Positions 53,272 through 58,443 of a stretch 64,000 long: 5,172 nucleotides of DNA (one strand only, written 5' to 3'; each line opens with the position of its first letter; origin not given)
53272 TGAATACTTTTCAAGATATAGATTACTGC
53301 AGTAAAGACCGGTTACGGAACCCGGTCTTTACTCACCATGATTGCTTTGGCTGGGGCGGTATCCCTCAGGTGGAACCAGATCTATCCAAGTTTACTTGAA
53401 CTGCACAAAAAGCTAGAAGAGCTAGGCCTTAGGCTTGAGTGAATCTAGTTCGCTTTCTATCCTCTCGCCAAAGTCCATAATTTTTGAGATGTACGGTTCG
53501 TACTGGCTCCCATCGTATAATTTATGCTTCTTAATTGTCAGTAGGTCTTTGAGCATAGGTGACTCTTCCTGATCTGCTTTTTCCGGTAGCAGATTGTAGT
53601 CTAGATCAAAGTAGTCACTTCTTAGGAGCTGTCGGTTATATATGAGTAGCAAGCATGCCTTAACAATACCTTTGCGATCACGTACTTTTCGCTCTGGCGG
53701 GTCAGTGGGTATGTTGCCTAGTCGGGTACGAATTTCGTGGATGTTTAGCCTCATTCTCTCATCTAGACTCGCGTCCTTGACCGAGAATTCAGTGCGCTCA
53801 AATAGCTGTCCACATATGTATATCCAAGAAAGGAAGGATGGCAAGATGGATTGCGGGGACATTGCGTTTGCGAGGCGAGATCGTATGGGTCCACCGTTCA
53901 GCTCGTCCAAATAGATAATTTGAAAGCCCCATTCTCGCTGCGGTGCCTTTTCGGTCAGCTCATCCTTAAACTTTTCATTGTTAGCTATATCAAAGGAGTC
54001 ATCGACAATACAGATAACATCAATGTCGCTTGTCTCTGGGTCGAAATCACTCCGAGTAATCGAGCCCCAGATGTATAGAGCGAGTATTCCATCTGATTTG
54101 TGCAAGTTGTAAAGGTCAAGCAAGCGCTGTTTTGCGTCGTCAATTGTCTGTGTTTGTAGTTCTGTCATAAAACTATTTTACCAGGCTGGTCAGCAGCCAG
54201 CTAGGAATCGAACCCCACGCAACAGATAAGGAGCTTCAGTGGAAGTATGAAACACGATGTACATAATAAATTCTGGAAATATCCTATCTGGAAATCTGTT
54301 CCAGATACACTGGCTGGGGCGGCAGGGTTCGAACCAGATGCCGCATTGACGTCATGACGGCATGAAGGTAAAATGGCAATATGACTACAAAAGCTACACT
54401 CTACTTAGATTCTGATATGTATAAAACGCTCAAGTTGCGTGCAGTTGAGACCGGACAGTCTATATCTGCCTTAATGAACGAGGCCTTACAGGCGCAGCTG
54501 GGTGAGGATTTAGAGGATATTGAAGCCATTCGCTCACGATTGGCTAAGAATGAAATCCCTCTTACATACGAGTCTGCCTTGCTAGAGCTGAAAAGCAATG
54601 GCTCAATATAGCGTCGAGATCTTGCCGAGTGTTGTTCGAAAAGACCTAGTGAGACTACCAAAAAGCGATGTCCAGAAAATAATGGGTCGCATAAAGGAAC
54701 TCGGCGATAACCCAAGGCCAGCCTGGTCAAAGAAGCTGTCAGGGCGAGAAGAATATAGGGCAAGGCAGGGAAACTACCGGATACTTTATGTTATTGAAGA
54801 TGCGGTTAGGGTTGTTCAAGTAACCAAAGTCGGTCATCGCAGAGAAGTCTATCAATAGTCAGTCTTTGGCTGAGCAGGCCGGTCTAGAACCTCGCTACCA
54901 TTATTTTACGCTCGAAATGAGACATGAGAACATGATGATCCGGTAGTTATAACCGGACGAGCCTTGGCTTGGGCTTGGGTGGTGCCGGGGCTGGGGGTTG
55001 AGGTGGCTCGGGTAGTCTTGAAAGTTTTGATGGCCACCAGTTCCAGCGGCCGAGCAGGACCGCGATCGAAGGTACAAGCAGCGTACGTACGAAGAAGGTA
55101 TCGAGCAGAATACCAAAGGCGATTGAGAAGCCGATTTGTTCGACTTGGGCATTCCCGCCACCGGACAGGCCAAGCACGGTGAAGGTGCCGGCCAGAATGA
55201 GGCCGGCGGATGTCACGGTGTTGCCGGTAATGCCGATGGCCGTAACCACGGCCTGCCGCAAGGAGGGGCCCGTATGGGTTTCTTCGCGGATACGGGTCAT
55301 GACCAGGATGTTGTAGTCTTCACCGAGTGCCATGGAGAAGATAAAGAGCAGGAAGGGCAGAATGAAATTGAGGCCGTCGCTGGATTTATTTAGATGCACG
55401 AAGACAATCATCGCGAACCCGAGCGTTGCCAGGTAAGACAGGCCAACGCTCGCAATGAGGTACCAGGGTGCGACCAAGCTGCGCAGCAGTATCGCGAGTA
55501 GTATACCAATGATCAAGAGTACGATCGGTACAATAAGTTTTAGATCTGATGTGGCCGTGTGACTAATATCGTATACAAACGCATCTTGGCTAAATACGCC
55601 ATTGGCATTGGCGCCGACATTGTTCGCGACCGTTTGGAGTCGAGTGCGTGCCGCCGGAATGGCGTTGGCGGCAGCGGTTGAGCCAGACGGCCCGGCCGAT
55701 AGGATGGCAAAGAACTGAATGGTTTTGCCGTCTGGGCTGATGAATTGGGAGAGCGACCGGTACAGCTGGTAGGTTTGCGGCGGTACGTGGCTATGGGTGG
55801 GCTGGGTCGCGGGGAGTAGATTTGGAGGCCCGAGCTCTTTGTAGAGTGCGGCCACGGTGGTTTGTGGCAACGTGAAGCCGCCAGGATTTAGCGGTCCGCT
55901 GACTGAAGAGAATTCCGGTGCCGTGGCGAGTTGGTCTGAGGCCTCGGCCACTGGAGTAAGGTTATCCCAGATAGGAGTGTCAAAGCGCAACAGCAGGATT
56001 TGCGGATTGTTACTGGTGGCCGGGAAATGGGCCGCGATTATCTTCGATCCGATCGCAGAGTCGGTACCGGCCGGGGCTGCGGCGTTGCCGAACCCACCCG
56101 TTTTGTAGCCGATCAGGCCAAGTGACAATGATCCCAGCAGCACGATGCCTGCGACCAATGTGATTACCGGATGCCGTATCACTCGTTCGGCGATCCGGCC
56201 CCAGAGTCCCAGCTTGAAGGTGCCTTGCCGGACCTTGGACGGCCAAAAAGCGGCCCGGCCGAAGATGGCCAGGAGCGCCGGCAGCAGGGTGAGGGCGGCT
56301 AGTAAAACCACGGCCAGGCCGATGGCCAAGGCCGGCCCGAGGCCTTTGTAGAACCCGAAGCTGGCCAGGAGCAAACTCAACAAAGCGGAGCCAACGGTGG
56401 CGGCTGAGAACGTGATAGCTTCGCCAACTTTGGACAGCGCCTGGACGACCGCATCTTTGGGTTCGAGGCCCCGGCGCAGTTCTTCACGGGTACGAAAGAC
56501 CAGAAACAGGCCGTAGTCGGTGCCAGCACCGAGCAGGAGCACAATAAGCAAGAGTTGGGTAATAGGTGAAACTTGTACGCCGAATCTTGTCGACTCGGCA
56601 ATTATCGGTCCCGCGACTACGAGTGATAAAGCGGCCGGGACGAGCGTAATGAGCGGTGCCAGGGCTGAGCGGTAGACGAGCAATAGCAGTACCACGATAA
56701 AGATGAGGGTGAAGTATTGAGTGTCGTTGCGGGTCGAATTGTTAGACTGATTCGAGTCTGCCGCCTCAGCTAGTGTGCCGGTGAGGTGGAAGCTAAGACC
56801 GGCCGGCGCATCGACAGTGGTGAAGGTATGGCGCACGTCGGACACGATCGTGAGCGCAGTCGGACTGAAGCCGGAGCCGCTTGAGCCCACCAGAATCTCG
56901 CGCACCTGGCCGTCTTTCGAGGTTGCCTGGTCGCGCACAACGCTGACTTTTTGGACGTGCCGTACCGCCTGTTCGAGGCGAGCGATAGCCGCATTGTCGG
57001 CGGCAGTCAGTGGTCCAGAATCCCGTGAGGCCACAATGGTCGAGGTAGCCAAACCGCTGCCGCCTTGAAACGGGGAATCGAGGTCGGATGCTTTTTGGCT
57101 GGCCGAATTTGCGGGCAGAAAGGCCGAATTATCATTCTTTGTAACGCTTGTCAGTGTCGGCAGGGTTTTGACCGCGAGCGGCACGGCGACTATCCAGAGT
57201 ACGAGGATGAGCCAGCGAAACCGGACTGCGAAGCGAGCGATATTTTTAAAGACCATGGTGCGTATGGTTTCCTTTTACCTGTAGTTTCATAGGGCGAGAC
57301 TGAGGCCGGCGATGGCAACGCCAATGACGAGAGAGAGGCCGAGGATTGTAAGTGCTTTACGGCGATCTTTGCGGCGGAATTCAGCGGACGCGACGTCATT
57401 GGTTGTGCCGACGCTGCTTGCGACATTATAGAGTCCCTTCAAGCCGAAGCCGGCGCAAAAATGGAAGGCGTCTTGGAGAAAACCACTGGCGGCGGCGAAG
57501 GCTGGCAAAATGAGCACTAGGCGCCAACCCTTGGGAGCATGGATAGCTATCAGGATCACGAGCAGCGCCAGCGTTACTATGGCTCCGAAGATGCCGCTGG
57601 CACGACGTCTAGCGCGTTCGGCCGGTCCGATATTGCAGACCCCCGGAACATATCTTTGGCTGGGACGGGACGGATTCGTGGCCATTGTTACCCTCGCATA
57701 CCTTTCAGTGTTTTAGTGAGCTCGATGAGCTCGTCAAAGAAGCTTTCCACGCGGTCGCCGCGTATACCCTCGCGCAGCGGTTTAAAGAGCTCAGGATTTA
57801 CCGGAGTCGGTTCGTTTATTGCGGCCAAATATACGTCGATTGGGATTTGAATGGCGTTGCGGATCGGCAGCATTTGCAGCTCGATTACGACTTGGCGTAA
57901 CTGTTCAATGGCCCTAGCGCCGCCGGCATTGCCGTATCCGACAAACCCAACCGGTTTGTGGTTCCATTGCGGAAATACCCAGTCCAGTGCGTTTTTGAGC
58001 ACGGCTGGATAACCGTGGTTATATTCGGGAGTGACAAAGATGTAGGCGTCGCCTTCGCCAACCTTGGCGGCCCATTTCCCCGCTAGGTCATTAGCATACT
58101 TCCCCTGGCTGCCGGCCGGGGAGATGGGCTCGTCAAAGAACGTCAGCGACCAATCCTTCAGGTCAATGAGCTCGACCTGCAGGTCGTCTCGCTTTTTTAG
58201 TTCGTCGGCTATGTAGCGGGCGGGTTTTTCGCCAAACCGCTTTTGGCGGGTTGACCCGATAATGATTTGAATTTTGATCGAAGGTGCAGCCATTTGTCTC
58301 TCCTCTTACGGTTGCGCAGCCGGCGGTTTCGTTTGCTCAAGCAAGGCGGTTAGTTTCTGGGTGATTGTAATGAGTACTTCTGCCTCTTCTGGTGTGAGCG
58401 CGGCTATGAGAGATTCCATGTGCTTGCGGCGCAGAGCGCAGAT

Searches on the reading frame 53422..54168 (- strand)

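Call 39: search_protein_families(library=pfam, proteins=[window:53422-54168:-], max_evalue=0.00001)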
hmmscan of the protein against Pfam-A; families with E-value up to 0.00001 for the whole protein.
window:53422-54168:- (248 aa): 1 family
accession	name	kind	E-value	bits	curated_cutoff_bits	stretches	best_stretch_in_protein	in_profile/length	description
PF01909.29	NTP_transf_2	-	7e-06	26.8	21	0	28-85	14-74/93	Nucleotidyltransferase domain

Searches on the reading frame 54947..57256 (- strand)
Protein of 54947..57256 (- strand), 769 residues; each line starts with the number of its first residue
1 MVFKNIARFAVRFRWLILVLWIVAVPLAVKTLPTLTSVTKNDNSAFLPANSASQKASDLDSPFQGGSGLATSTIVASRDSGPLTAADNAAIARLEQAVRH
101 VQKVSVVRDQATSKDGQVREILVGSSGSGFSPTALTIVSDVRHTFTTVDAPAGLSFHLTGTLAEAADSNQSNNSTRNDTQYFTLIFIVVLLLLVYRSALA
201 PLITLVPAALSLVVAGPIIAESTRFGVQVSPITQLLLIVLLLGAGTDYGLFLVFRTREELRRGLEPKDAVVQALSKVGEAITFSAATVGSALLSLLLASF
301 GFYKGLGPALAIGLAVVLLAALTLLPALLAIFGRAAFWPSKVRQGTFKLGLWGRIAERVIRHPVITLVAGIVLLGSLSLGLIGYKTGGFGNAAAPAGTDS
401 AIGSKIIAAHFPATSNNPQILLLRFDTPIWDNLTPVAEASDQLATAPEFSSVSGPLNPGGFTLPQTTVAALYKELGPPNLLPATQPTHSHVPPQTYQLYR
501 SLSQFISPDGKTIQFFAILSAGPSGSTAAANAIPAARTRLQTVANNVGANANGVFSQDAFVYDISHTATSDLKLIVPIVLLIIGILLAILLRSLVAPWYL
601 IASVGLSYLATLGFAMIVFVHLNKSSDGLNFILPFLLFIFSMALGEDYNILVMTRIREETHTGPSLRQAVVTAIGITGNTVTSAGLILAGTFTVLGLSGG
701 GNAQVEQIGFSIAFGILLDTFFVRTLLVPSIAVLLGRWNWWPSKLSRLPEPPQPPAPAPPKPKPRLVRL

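Call 39: search_protein_families(library=pfam, proteins=[window:54947-57256:-], max_evalue=0.00001)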
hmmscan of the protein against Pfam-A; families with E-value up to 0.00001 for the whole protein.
window:54947-57256:- (769 aa): 1 family
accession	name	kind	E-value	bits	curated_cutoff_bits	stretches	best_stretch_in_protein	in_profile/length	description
PF03176.21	MMPL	-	4e-112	374.9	20.5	2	46-364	2-331/333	MMPL family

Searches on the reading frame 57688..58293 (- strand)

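Call 39: search_protein_families(library=pfam, proteins=[window:57688-58293:-], max_evalue=0.00001)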
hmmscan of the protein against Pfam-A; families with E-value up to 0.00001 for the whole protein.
window:57688-58293:- (201 aa): 2 families
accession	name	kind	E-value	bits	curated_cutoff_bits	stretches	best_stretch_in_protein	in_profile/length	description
PF03358.20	FMN_red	-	4.5e-38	130.6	24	1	7-147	2-144/152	NADPH-dependent FMN reductase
PF02525.22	Flavodoxin_2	-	3.1e-09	37.2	27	1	7-107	2-104/198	Flavodoxin-like fold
